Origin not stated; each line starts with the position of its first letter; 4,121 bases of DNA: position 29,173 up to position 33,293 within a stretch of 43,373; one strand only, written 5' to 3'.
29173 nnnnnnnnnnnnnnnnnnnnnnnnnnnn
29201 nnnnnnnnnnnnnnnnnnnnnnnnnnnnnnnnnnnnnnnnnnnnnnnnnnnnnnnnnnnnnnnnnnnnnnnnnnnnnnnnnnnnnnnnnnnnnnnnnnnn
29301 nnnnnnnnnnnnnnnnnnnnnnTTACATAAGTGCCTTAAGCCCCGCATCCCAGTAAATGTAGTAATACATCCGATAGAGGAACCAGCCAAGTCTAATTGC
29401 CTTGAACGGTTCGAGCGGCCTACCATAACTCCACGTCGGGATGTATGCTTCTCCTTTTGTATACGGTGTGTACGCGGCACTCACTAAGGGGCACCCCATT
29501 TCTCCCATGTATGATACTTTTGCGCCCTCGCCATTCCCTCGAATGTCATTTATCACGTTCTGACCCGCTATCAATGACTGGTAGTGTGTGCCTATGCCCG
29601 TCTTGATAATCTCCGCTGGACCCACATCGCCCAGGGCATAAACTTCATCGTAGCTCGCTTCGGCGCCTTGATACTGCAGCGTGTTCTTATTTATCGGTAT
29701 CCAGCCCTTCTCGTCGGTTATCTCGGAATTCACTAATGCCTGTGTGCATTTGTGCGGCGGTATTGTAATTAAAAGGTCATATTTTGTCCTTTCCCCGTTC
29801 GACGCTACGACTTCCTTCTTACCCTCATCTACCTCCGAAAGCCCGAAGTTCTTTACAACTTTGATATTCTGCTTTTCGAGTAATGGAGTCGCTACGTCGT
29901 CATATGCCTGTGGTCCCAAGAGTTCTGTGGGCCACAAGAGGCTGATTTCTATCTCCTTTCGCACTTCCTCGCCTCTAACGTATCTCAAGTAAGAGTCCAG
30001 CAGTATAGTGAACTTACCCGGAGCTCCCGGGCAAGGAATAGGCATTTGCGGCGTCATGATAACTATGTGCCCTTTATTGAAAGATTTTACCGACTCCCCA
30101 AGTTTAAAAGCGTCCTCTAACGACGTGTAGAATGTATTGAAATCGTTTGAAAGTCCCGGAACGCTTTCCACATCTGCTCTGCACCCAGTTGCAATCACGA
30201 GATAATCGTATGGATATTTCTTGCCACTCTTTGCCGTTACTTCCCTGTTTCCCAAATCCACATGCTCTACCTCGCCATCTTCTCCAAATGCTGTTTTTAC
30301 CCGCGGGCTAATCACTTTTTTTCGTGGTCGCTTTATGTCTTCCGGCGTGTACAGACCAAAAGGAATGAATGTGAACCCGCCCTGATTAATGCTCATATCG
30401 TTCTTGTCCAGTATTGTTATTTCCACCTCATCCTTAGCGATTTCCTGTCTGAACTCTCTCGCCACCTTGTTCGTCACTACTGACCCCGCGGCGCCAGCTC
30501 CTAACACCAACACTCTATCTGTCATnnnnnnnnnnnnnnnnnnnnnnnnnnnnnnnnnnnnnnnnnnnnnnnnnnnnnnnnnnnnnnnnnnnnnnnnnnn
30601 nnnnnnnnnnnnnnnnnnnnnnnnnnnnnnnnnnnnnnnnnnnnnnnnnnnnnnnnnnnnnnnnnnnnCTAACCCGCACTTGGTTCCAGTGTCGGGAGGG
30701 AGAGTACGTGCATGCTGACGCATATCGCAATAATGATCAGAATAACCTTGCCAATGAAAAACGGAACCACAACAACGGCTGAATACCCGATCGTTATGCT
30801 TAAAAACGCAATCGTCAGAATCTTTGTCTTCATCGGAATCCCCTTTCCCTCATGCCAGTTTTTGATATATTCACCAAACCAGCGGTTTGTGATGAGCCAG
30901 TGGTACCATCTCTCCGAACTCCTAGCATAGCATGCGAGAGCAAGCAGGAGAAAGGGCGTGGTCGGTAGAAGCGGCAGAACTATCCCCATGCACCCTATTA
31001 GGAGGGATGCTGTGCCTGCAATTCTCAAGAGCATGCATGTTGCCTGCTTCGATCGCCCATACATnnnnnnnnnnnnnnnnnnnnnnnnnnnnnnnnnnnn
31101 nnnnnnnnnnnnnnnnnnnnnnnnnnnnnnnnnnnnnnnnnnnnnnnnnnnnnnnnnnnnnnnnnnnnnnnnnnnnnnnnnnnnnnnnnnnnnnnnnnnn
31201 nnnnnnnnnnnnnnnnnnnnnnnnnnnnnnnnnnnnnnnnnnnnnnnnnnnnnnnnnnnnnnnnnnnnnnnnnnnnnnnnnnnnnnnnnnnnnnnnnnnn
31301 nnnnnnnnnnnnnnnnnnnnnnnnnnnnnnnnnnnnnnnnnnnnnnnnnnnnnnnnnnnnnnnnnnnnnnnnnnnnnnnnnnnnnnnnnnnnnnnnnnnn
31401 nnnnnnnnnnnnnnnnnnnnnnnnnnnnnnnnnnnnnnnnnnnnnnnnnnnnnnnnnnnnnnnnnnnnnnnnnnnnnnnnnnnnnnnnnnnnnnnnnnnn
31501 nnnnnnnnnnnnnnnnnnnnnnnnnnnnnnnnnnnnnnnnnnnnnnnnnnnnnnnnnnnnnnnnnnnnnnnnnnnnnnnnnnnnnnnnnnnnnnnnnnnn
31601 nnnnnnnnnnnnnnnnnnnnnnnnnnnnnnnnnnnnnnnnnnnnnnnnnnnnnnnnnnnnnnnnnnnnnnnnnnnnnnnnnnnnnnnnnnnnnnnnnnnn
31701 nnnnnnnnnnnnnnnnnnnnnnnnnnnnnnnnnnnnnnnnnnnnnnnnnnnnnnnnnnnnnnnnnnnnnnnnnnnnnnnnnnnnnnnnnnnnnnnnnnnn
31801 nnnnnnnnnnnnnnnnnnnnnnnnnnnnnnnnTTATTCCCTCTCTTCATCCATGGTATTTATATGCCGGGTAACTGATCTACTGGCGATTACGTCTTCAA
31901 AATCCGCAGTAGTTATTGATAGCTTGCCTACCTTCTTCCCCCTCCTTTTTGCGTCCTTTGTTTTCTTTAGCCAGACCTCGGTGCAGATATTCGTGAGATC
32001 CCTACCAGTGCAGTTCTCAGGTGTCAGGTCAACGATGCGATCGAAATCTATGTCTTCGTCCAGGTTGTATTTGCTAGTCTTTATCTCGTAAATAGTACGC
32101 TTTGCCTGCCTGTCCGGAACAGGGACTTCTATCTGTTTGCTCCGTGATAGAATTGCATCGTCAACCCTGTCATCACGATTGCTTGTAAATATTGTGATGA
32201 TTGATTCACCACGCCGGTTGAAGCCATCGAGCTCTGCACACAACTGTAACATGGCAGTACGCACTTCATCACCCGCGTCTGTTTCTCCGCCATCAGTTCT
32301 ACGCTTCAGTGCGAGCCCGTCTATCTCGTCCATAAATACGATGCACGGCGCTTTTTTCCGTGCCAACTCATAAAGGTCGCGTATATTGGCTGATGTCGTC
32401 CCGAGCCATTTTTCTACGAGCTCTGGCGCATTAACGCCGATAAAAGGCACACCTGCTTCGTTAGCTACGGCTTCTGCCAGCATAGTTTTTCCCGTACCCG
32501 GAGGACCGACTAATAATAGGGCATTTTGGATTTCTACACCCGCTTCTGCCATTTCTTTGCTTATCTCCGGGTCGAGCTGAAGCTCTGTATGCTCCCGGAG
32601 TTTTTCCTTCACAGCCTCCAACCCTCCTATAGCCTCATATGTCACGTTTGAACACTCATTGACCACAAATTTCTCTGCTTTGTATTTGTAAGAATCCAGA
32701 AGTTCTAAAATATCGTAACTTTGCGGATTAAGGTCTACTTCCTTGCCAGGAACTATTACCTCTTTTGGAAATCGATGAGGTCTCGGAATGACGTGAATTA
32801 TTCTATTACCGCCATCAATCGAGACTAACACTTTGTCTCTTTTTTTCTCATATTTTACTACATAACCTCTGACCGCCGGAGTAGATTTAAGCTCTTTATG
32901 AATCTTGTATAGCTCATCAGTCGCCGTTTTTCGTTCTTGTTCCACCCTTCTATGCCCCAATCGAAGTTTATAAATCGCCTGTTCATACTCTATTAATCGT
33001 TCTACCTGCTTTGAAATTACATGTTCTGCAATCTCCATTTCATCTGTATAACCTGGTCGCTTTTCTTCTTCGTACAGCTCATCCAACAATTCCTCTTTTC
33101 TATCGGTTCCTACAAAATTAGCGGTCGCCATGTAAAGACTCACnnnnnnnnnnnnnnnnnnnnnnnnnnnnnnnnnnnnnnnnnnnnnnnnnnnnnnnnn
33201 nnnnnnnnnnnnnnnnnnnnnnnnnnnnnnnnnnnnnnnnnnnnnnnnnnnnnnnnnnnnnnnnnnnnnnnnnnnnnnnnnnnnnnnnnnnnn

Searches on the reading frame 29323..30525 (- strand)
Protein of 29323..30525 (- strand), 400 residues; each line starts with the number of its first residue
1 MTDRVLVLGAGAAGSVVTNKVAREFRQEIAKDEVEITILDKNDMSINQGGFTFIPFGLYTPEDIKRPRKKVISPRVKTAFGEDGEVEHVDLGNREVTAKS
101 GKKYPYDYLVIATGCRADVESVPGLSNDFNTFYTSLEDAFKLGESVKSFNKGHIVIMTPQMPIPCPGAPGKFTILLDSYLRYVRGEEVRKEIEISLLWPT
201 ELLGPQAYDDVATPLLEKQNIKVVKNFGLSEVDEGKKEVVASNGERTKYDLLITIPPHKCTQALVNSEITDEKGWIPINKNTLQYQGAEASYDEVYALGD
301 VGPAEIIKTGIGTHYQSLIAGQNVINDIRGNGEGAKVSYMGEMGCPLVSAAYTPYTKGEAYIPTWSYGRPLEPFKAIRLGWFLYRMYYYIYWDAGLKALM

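Call 6: search_protein_families(library=ncbifam, proteins=[window:29323-30525:-], max_evalue=0.01)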
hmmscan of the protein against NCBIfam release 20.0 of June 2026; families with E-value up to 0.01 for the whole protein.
window:29323-30525:- (400 aa): 14 families
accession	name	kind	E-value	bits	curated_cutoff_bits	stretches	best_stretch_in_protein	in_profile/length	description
NF049943.1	SQR_III_seleno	exception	6.6e-75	252.5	525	1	4-351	2-337/406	type III sulfide quinone reductase, selenoprotein subtype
TIGR03385.1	CoA_CoA_reduc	equivalog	2.6e-13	49.6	578.8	2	4-157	1-155/439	CoA-disulfide reductase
TIGR03169.1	Nterm_to_SelD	hypoth_equivalog_domain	1.4e-08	34.5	310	0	212-301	198-281/365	pyridine nucleotide-disulfide oxidoreductase family protein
NF007123.0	PRK09564.1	equivalog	7.2e-08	31.5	458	1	4-157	2-155/444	CoA-disulfide reductase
TIGR02374.1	nitri_red_nirB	equivalog_domain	1.4e-07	30.4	578.35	1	59-155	51-146/794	nitrite reductase large subunit NirB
NF010037.0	PRK13512.1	equivalog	4e-07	29.3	394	1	212-301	195-278/438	CoA-disulfide reductase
NF003437.0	PRK04965.1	equivalog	6.1e-06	25.5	392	1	1-125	1-119/378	NADH:flavorubredoxin reductase NorW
NF042949.2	3PPDioc_HcaD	equivalog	8.7e-06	24.7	450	0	84-148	77-141/386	3-phenylpropionate/cinnamic acid dioxygenase ferredoxin--NAD(+) reductase subunit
NF045765.1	PhenlGlyoxDHPadH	equivalog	3.2e-05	23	475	1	69-148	63-142/416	NADH-dependent phenylglyoxylate dehydrogenase subunit epsilon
NF046103.1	NOXase_Strep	equivalog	0.00033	19.7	600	0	5-141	2-137/442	H2O-forming NADH oxidase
NF005572.0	PRK07251.1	equivalog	0.0013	17.5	537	0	210-302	202-293/438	FAD-containing oxidoreductase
NF007286.0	PRK09754.1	equivalog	0.0022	16.8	447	0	87-149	82-144/400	phenylpropionate dioxygenase ferredoxin reductase subunit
TIGR01350.1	lipoamide_DH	equivalog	0.0025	16.6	408.8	0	211-301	216-308/461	dihydrolipoyl dehydrogenase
NF011565.0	PRK14989.1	subfamily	0.0029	15.7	883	0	85-155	81-151/847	nitrite reductase large subunit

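Call 8: search_protein_families(library=pfam, proteins=[window:29323-30525:-], max_evalue=0.01)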
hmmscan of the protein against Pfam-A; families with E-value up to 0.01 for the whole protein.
window:29323-30525:- (400 aa): 2 families
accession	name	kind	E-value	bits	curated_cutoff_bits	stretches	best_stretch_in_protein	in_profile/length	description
PF07992.20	Pyr_redox_2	-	3.5e-16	59.9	26.1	2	4-142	2-136/291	Pyridine nucleotide-disulphide oxidoreductase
PF21706.3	FCSD_central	-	0.0063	17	27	0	150-256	12-116/116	Sulfide dehydrogenase [flavocytochrome c] flavoprotein chain, central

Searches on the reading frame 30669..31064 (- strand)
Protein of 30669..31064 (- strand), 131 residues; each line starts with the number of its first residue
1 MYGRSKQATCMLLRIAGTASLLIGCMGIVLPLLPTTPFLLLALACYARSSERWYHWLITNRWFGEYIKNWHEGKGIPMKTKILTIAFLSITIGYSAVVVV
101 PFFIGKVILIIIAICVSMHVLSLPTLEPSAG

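Call 8: search_protein_families(library=pfam, proteins=[window:30669-31064:-], max_evalue=0.01)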
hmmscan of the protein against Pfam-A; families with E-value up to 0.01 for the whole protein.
window:30669-31064:- (131 aa): 1 family
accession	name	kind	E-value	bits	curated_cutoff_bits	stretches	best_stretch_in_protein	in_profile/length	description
PF04304.18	DUF454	-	7.6e-38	129.5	35.1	1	12-125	3-115/115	Protein of unknown function (DUF454)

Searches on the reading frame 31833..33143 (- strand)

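Call 6: search_protein_families(library=ncbifam, proteins=[window:31833-33143:-], max_evalue=0.01)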
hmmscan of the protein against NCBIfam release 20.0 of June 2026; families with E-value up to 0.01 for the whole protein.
window:31833-33143:- (436 aa): 41 families (the best 25 are shown)
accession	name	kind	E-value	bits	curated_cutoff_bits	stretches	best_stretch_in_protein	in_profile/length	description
NF003069.1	PRK03992.1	subfamily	1.1e-74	251.9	500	1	47-398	7-356/379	proteasome-activating nucleotidase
TIGR01242.2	TIGR01242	subfamily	9.9e-68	228.7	500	1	62-399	5-340/362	proteasome-activating nucleotidase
NF047747.1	PrtsmActNtasePan2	equivalog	1e-59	202.8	700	1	43-398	28-376/397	proteasome-activating nucleotidase Pan2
NF047748.1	PrtsmActNtasePan1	equivalog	6.1e-57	193.5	750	1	128-399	106-374/405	proteasome-activating nucleotidase Pan1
TIGR01243.1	CDC48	subfamily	1.3e-53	182.5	802.65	1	141-401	424-679/733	CDC48 family AAA ATPase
TIGR01241.2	FtsH_fam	equivalog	6e-53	180.5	600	1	154-413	147-398/598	ATP-dependent zinc metalloprotease FtsH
NF008004.0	PRK10733.1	equivalog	4.8e-40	137.1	1008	1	159-400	141-378/644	ATP-dependent zinc metalloprotease FtsH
NF041006.2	cell_div_CdvC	equivalog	8.2e-39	133.5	650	1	153-423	86-350/370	cell division protein CdvC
TIGR03689.1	pup_AAA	equivalog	5.4e-33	114.5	504.75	1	154-353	166-375/512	proteasome ATPase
NF042959.1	IteA_antiphage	equivalog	3e-31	108.9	510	1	195-390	114-300/367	anti-phage ATPase IteA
NF003229.0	PRK04195.1-5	equivalog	1.6e-11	43.6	280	1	206-286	44-122/413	replication factor C large subunit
NF003745.1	PRK05342.1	equivalog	1e-08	34.5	359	1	197-301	99-211/418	ATP-dependent Clp protease ATP-binding subunit ClpX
TIGR03922.1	T7SS_EccA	equivalog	1.3e-08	33.9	466.65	1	171-294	277-402/557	type VII secretion AAA-ATPase EccA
TIGR00382.1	clpX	equivalog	4.4e-08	32.5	370.75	1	198-301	108-219/414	ATP-dependent protease ATP-binding subunit ClpX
NF003230.0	PRK04195.1-6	equivalog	1.1e-07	31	441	1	204-281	37-113/494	replication factor C large subunit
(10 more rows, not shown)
